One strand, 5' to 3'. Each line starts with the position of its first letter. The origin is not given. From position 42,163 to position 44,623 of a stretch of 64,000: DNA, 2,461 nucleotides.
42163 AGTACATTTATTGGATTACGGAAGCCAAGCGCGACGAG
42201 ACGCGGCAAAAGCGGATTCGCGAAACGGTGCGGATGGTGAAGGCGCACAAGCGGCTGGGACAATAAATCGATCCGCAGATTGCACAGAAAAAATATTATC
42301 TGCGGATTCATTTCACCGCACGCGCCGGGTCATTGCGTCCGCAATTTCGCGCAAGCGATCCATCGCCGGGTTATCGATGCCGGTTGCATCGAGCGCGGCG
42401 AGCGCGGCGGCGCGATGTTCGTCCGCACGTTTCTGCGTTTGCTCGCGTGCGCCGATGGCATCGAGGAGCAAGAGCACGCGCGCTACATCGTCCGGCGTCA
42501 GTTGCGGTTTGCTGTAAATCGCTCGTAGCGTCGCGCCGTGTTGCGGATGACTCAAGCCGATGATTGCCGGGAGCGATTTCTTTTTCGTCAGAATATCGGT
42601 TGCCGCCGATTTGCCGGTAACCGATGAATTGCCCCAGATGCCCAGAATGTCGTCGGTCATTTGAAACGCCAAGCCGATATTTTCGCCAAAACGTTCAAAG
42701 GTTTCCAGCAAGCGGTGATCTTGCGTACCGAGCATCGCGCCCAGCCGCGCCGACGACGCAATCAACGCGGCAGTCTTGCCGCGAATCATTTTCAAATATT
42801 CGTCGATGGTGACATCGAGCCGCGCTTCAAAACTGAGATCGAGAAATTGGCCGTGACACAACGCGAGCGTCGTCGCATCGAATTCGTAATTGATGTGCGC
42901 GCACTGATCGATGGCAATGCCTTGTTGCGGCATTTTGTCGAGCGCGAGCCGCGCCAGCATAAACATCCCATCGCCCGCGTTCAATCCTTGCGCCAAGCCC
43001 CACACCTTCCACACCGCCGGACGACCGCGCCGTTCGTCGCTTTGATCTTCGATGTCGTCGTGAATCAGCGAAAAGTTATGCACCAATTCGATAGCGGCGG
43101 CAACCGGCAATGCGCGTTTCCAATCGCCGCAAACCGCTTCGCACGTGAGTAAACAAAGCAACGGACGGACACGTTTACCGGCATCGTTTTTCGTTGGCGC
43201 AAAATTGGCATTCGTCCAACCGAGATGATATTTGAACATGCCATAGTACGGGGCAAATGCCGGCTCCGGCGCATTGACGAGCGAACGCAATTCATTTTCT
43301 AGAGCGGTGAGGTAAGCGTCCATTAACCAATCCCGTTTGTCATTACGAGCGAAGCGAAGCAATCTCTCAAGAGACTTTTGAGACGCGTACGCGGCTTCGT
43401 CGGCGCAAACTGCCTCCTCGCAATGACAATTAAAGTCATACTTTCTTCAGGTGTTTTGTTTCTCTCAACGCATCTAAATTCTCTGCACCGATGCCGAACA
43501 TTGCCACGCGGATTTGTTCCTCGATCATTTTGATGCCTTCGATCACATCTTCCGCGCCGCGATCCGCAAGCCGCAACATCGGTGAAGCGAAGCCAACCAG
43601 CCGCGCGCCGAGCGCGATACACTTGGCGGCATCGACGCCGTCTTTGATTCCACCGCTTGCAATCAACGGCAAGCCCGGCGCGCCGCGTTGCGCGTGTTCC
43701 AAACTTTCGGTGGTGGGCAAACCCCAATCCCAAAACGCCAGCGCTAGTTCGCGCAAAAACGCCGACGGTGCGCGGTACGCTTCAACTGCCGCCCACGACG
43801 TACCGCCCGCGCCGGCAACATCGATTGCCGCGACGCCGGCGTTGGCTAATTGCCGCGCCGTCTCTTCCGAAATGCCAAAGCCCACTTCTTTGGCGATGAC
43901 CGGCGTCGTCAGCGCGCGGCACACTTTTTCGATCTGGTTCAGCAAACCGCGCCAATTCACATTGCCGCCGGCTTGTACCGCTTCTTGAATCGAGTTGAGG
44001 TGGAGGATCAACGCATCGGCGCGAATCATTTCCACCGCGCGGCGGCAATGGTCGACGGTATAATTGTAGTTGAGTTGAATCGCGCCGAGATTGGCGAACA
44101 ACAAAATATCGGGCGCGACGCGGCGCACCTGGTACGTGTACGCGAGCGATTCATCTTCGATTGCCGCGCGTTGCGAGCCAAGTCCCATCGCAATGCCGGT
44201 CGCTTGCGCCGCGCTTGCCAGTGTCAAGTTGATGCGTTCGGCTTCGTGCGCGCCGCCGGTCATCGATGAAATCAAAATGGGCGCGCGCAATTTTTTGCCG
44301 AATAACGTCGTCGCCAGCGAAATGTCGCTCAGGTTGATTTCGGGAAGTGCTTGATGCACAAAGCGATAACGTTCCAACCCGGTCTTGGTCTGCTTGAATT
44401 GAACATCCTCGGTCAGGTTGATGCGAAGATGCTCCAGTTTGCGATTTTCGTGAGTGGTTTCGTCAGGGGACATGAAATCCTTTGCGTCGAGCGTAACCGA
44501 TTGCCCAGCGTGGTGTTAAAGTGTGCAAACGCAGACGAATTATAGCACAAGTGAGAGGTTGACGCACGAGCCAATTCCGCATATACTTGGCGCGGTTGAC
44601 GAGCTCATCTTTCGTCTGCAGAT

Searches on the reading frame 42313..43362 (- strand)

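Call 13: search_protein_families(library=ncbifam, proteins=[window:42313-43362:-], max_evalue=0.00001)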
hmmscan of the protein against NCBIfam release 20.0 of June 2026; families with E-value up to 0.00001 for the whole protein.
window:42313-43362:- (349 aa): 16 families
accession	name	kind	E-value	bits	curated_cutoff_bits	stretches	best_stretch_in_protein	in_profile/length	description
NF041169.1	f2_encap_cargo4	exception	2.1e-93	313.2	450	1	23-348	14-333/334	family 2 encapsulin nanocompartment cargo protein polyprenyl transferase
NF045549.1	GGPPsyn_IdsB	equivalog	1e-74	251.7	475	1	38-326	41-327/346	geranylgeranyl diphosphate synthase IdsB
NF040698.1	IdsA_Meth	equivalog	8.3e-64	215.8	468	1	61-347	41-326/328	short chain isoprenyl diphosphate synthase IdsA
NF041003.1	GGPP_syn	equivalog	3.1e-56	190.8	500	1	61-347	39-324/326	geranylgeranyl diphosphate synthase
NF045485.1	FPPsyn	subfamily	2.3e-47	161.5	275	1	61-286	36-264/288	farnesyl diphosphate synthase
NF045685.1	GGPPSynCrtE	equivalog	6.5e-43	146.8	460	1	61-278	41-261/293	geranylgeranyl diphosphate synthase CrtE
NF040789.2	gerfarn_diphsyn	equivalog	1.2e-38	133.2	560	1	85-347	85-343/345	geranylfarnesyl diphosphate synthase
TIGR02748.1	GerC3_HepT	equivalog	1.9e-38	132.4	456.55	1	61-347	42-317/319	heptaprenyl diphosphate synthase component II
NF045628.1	HxpDPsynlarge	equivalog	1.6e-35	122.6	500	1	59-348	32-310/311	hexaprenyl-diphosphate synthase large subunit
NF007877.0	PRK10581.1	equivalog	6.7e-35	120.7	321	1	62-277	44-263/299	(2E,6E)-farnesyl diphosphate synthase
TIGR02749.1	prenyl_cyano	equivalog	1.4e-33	116.3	383.2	1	60-347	42-320/322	solanesyl diphosphate synthase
NF042417.1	NPPPS_Mycobact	equivalog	1.1e-31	110.2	600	1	61-325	55-312/335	nonaprenyl/(2E,6E)-farnesyl/geranylgeranyl diphosphat synthase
NF042416.1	GFPPS_Mycobact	equivalog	3.5e-30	105.2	600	1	61-347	41-348/350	bifunctional (2E,6E)-farnesyl/geranyl diphosphate synthase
NF040627.1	GFPS_Meth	equivalog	3e-29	102.4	600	1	59-251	37-217/285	geranylfarnesyl diphosphate synthase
NF008140.0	PRK10888.1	equivalog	3.1e-28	99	412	1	61-327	43-302/323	octaprenyl diphosphate synthase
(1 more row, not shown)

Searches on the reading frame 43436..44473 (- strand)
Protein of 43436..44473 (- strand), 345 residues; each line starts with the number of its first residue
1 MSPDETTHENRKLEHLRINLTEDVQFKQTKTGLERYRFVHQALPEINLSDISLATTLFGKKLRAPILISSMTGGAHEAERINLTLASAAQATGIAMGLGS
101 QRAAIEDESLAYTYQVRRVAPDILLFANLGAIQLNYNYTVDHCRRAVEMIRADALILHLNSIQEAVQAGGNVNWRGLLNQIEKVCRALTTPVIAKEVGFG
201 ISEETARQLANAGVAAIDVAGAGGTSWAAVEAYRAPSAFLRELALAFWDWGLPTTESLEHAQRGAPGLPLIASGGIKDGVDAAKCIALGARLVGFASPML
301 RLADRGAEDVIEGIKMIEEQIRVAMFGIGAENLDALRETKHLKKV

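Call 13: search_protein_families(library=ncbifam, proteins=[window:43436-44473:-], max_evalue=0.00001)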
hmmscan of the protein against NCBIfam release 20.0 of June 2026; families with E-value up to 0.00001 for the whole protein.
window:43436-44473:- (345 aa): 5 families
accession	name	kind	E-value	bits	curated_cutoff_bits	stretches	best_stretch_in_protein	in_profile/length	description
TIGR02151.1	IPP_isom_2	equivalog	1.5e-126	422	281.3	1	10-342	1-335/338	type 2 isopentenyl-diphosphate Delta-isomerase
NF008398.0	PRK11197.1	subfamily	1.3e-10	40.7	376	0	268-338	301-372/381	L-lactate dehydrogenase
NF033901.1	L_lactate_LldD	exception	1.4e-10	40.8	550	0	268-336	301-370/377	FMN-dependent L-lactate dehydrogenase LldD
TIGR03966.1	actino_HemFlav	equivalog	3.2e-09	36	470.85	0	271-337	306-373/385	pre-mycofactocin synthase MftD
NF005741.0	PRK07565.1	subfamily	4.6e-06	26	303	0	267-315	240-288/335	dihydroorotate dehydrogenase-like protein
